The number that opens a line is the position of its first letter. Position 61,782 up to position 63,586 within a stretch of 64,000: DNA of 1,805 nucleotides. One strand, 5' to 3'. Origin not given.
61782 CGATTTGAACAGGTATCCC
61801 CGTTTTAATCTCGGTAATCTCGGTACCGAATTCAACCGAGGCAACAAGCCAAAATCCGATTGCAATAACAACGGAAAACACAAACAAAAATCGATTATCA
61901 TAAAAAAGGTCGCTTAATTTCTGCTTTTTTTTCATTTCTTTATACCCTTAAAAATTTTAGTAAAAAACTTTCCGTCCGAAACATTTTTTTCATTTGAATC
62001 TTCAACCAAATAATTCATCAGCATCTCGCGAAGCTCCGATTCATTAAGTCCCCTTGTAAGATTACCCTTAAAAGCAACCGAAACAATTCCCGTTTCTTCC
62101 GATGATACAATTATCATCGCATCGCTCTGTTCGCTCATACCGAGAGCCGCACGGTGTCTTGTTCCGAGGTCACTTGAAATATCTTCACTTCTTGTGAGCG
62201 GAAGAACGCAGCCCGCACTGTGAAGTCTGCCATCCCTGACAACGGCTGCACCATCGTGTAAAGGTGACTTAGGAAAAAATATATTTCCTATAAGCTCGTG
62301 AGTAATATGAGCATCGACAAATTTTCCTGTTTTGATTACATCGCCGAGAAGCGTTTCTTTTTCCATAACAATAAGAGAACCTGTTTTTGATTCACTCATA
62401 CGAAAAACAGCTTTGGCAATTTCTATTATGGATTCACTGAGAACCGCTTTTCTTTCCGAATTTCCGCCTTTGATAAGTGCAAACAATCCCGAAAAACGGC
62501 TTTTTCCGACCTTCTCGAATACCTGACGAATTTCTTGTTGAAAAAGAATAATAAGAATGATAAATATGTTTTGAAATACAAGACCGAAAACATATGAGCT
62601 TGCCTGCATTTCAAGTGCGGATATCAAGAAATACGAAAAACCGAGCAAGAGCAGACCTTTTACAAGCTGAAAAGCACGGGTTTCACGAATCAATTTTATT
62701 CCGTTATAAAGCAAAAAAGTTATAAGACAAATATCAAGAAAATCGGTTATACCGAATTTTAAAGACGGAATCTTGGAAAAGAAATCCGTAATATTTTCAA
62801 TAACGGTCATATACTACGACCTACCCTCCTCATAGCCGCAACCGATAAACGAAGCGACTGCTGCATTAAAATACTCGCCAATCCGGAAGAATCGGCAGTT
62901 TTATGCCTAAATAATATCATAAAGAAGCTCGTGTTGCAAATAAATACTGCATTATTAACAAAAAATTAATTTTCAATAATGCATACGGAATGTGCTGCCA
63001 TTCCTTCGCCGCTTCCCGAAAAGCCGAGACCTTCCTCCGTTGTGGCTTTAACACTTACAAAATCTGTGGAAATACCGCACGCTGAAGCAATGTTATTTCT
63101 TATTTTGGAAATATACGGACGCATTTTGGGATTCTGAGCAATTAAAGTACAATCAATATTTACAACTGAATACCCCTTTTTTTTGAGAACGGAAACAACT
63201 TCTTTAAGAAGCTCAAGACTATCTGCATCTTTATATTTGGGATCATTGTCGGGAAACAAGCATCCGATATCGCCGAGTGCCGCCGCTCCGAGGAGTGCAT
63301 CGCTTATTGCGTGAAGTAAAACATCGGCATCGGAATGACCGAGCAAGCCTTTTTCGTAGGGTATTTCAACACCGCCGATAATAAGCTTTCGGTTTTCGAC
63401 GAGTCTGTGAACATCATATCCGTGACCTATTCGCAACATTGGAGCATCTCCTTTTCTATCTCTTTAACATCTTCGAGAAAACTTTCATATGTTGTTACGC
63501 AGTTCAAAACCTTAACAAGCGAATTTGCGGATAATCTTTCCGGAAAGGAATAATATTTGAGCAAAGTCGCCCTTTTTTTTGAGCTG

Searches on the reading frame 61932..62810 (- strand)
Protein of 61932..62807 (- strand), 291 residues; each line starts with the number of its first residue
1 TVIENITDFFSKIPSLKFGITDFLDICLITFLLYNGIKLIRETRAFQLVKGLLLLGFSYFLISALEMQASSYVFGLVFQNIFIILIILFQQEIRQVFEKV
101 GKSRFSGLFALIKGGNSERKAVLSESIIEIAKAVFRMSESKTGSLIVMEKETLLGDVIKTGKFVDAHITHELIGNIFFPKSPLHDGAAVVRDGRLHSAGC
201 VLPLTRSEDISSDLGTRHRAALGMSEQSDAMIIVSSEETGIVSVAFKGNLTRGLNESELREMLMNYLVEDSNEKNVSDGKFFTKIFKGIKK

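Call 45: search_protein_families(library=ncbifam, proteins=[window:61932-62807:-], max_evalue=1e-20)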
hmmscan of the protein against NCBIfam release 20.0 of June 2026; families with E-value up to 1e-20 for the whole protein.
window:61932-62807:- (291 aa): 3 families
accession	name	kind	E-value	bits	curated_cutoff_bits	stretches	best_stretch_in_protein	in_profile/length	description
TIGR00159.1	TIGR00159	equivalog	4.6e-67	226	188.8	1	16-265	7-248/254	diadenylate cyclase CdaA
NF038328.1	c-di-AMP_CdaS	exception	6.7e-43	146.5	225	1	125-250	62-187/191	sporulation-specific diadenylate cyclase CdaS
NF038327.1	c-di-AMP_CdaM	exception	3e-32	111.8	225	1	82-261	10-187/196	diadenylate cyclase CdaM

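Call 54: find_encoding_contigs(protein=window:61932-62807:-, flank=10000, max_places=3)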
Protein window:61932-62807:- (291 aa): no gene with exactly this product is on record in the collection.

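Call 57: find_encoding_contigs(protein=window:61935-62810:-, flank=10000, max_places=3)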
Protein window:61935-62810:- (292 aa): 22 contigs read that carry it; 3 places shown.
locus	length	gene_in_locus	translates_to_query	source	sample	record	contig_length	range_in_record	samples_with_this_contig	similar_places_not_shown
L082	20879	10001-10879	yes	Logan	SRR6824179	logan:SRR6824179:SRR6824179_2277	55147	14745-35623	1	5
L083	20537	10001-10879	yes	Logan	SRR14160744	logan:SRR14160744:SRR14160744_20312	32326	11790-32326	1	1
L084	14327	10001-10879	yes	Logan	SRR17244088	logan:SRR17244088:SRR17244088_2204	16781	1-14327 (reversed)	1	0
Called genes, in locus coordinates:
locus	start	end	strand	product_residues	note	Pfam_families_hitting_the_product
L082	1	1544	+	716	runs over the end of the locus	PF08281:Sigma70_r4_2, PF14903:WG_beta_rep (faint), PF08239:SH3_3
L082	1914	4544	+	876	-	PF01411:tRNA-synt_2c, PF07973:tRNA_SAD, PF02272:DHHA1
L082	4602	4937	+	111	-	PF11969:DcpS_C, PF01230:HIT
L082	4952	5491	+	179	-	PF00156:Pribosyltran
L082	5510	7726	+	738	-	PF03772:Competence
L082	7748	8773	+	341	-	PF06144:DNA_pol3_delta, PF21694:DNA_pol3_delta_C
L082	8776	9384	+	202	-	PF13331:DUF4093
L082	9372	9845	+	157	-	PF02542:YgbB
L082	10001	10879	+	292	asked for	PF19293:CdaA_N, PF02457:DAC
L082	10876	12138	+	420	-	PF07949:YbbR (weak)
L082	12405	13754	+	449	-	PF13517:FG-GAP_3 (faint)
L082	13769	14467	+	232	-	PF00072:Response_reg, PF00486:Trans_reg_C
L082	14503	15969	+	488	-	PF00672:HAMP, PF00512:HisKA, PF02518:HATPase_c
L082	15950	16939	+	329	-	PF07136:DUF1385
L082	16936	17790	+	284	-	PF17827:PrmC_N, PF05175:MTS, PF03602:Cons_hypoth95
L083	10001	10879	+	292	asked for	PF19293:CdaA_N, PF02457:DAC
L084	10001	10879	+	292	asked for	PF19293:CdaA_N, PF02457:DAC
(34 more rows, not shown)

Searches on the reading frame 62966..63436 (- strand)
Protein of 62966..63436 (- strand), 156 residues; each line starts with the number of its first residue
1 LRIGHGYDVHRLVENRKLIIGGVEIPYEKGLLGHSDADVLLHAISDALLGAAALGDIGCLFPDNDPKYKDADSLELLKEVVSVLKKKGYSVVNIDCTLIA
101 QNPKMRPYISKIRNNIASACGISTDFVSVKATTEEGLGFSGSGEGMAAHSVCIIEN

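Call 55: find_encoding_contigs(protein=window:62966-63436:-, flank=10000, max_places=3)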
Protein window:62966-63436:- (156 aa): no gene with exactly this product is on record in the collection.
